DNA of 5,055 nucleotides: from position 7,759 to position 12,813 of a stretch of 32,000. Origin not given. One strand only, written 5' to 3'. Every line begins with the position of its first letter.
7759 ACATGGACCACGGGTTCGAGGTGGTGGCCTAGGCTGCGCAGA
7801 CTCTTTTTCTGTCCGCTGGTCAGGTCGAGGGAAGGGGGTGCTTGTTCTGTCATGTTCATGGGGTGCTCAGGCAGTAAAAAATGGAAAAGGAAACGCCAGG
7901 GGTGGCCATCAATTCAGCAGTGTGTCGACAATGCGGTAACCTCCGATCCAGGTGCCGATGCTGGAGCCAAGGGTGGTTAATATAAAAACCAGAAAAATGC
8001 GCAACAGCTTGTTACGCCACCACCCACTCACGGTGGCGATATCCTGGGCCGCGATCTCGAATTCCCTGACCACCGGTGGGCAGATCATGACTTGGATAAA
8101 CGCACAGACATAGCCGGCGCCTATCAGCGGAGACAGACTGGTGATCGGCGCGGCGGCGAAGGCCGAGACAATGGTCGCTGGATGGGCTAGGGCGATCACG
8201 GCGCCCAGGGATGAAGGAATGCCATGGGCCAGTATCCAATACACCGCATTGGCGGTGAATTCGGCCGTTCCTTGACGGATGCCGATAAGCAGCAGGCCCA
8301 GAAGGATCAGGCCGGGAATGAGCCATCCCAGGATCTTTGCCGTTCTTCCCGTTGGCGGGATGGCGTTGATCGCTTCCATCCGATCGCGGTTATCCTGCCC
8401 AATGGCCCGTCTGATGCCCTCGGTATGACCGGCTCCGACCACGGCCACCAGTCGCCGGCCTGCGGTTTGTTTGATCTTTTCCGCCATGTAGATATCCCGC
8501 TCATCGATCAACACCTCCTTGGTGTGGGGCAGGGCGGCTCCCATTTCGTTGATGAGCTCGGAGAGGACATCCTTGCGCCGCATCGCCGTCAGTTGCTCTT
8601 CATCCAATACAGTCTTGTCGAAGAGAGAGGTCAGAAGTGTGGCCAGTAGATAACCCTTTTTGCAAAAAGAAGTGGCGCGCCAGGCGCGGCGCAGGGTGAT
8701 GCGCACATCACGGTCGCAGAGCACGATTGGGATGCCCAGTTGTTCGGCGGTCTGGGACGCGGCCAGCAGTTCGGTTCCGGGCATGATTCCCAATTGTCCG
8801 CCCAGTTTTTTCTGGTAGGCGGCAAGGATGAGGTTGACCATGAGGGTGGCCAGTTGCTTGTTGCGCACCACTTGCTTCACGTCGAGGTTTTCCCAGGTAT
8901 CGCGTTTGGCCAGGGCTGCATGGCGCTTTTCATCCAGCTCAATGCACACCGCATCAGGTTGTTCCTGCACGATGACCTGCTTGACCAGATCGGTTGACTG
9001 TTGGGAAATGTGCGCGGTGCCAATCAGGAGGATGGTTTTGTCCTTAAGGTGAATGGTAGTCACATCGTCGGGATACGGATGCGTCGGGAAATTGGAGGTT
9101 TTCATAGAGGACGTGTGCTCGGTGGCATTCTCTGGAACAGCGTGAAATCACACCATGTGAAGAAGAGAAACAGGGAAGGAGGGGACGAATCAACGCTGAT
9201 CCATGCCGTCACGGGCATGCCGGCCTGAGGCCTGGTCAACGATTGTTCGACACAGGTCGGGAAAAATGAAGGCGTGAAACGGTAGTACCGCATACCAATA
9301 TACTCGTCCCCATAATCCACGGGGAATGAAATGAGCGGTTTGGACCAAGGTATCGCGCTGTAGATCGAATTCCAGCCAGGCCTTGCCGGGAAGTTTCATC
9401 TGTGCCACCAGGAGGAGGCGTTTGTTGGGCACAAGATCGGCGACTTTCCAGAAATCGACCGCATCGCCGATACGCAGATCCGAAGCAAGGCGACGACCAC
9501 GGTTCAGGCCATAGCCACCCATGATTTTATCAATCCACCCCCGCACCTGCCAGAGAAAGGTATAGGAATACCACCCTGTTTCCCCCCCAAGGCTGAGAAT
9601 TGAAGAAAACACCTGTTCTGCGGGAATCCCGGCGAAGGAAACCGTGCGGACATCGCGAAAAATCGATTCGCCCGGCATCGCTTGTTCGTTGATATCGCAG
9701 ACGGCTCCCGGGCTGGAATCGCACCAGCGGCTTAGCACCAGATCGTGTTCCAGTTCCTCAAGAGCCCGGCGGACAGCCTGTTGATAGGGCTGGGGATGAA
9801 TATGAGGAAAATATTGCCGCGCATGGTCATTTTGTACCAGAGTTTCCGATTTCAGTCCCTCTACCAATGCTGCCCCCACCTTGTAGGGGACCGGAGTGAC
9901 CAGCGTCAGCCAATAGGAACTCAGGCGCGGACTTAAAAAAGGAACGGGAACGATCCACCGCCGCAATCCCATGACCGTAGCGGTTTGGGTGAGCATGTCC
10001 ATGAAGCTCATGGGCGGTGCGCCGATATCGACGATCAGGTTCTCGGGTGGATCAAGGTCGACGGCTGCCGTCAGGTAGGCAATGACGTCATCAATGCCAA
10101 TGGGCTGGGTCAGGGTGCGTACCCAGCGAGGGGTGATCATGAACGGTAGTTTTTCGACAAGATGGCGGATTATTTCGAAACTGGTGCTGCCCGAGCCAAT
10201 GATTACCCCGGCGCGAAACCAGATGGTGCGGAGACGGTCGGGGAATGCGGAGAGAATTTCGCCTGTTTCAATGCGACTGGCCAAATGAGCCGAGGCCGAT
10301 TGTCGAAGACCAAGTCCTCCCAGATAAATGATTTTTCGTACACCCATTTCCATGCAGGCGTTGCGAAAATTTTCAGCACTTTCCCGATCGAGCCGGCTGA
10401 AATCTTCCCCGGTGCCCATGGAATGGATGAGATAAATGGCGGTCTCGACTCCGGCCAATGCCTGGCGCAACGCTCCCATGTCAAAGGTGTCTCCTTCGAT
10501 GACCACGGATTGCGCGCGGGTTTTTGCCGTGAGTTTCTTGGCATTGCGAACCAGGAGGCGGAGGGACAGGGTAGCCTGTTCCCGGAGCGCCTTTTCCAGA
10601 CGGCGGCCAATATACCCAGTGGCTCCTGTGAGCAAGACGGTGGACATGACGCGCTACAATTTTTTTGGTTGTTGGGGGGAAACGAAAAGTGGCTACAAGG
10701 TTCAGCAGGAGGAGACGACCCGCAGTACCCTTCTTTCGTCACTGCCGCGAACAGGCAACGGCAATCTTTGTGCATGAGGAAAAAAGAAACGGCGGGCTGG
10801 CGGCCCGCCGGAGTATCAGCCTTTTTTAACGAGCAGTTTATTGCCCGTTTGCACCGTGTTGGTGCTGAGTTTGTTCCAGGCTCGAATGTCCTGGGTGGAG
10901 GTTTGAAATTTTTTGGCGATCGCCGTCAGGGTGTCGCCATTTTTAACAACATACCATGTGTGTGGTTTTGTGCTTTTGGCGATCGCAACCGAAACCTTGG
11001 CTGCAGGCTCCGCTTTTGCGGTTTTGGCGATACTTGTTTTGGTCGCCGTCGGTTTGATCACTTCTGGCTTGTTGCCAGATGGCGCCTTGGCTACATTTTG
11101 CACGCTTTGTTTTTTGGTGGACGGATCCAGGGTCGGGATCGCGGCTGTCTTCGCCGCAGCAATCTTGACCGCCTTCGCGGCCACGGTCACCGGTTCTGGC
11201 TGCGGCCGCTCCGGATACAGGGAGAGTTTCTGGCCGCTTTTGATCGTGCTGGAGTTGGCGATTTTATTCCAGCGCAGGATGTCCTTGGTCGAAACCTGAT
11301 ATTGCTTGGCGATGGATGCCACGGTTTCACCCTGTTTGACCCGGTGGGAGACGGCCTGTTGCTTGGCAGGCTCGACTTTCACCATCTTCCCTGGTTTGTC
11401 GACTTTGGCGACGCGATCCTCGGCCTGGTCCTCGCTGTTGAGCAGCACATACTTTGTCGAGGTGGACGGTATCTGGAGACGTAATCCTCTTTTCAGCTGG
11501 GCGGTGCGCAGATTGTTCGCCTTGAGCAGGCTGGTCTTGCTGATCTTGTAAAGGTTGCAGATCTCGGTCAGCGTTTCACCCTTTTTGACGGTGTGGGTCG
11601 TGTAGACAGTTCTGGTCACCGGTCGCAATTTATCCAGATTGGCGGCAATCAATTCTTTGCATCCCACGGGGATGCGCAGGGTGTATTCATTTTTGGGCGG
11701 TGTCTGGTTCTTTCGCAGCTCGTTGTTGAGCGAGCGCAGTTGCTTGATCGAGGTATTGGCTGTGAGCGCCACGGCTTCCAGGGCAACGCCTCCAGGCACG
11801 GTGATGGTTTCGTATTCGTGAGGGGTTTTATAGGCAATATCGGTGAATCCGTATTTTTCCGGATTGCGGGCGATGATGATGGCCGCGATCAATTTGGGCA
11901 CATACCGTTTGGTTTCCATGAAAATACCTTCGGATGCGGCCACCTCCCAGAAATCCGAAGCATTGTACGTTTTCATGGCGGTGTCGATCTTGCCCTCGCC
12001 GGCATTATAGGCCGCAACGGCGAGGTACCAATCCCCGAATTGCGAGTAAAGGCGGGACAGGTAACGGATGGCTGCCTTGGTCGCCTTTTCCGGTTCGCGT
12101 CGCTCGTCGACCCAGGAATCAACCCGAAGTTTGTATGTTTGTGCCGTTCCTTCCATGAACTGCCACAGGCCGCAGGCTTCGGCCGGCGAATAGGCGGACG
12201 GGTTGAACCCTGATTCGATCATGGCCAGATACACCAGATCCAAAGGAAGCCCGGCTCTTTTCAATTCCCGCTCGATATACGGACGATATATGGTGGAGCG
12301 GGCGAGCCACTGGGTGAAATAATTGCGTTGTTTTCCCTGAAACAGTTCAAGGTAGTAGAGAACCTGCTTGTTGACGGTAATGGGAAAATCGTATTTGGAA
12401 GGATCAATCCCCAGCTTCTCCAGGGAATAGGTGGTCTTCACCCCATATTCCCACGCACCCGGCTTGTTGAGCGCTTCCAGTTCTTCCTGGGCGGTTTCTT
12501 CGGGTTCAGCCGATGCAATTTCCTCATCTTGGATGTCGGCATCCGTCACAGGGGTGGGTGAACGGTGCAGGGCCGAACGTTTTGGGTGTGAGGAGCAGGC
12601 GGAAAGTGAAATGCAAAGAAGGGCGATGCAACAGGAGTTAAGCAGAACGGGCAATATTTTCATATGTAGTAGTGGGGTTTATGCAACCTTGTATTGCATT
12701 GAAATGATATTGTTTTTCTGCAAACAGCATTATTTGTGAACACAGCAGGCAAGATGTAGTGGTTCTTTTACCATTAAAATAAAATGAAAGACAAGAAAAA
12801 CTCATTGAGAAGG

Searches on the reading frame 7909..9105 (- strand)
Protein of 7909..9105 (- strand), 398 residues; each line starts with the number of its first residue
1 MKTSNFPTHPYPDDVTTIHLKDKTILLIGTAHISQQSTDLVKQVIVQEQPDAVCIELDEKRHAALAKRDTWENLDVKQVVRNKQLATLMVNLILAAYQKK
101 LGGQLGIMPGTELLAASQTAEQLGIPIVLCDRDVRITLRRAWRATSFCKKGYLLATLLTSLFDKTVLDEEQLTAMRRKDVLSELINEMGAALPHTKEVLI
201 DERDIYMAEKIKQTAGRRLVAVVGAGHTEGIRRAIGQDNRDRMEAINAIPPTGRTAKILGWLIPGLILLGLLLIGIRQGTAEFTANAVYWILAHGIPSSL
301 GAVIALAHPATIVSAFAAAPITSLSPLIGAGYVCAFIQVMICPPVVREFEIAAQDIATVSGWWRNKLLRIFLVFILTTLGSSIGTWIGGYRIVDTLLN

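Call 10: search_protein_families(library=pfam, proteins=[window:7909-9105:-], max_evalue=0.00001)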
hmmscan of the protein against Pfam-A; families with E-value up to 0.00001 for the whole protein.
window:7909-9105:- (398 aa): 1 family
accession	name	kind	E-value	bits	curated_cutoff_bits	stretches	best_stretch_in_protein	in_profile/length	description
PF01963.22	TraB_PrgY_gumN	-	1e-33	117.8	26.8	1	17-234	4-250/263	TraB/PrgY/gumN family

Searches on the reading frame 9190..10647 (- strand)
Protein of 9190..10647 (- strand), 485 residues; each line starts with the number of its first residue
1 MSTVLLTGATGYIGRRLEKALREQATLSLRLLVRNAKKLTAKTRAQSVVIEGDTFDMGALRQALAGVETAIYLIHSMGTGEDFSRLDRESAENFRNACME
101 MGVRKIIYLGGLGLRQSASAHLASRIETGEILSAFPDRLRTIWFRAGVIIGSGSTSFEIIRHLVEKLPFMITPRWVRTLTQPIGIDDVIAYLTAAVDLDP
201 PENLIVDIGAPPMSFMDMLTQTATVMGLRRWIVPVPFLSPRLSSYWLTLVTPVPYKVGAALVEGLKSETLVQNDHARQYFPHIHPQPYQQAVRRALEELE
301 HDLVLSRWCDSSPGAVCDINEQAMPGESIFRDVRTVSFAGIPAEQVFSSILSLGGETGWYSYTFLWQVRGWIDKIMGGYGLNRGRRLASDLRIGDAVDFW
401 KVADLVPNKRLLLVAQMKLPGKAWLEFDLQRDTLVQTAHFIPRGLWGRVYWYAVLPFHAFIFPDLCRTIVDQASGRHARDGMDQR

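Call 10: search_protein_families(library=pfam, proteins=[window:9190-10647:-], max_evalue=0.00001)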
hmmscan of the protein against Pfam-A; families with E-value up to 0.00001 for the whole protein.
window:9190-10647:- (485 aa): 5 families
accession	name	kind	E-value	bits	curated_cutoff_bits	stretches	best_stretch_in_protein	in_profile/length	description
PF11066.14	DUF2867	-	6.9e-34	117.6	27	1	326-463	3-140/142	Protein of unknown function (DUF2867)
PF13460.12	NAD_binding_10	-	4.9e-16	59.6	27.2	1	8-121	1-108/184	NAD(P)H-binding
PF05368.20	NmrA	-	1.6e-08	34.9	27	1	2-108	3-104/298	NmrA-like family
PF01073.25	3Beta_HSD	-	1.5e-06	27.9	22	1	6-109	2-114/280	3-beta hydroxysteroid dehydrogenase/isomerase family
PF01370.27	Epimerase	-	3.7e-06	27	20.9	1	4-110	1-114/240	NAD dependent epimerase/dehydratase family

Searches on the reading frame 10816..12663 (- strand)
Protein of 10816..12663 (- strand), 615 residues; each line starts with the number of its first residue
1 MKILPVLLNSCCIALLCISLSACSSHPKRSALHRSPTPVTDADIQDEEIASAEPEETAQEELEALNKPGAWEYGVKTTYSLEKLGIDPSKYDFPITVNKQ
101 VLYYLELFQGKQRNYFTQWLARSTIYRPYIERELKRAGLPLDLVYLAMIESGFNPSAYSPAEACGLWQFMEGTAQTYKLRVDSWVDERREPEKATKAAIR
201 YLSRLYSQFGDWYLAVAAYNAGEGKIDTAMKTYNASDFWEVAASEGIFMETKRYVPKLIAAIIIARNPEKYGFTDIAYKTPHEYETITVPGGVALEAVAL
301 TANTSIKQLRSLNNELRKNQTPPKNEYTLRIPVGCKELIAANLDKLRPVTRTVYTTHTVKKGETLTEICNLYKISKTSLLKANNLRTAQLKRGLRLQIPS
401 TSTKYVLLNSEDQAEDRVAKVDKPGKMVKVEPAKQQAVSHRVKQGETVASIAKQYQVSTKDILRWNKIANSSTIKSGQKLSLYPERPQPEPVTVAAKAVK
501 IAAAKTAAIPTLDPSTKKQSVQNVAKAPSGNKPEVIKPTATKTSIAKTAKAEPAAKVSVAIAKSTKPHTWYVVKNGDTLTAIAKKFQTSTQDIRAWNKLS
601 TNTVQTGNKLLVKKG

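Call 10: search_protein_families(library=pfam, proteins=[window:10816-12663:-], max_evalue=0.00001)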
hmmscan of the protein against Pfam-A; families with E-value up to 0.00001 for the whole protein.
window:10816-12663:- (615 aa): 5 families
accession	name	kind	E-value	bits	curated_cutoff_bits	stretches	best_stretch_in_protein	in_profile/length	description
PF01476.26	LysM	-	5.7e-39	132.3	20.9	3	571-612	1-42/43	LysM domain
PF01464.25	SLT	-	1.9e-31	108.5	21.3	1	132-240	6-115/117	Transglycosylase SLT domain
PF23473.1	LysM3_LYK4_5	-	5e-15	55.8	29.3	0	571-604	5-38/48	LYK4/5 LysM3 domain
PF23446.1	LysM1_NFP_LYK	-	6.4e-10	40.2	36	0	577-612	16-53/60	NFP/LYK LysM1 domain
PF23472.1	LysM2_CERK1_LYK3_4_5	-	3.8e-07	30.3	27.4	0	569-612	6-53/56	LYK3/4/5 LysM2 domain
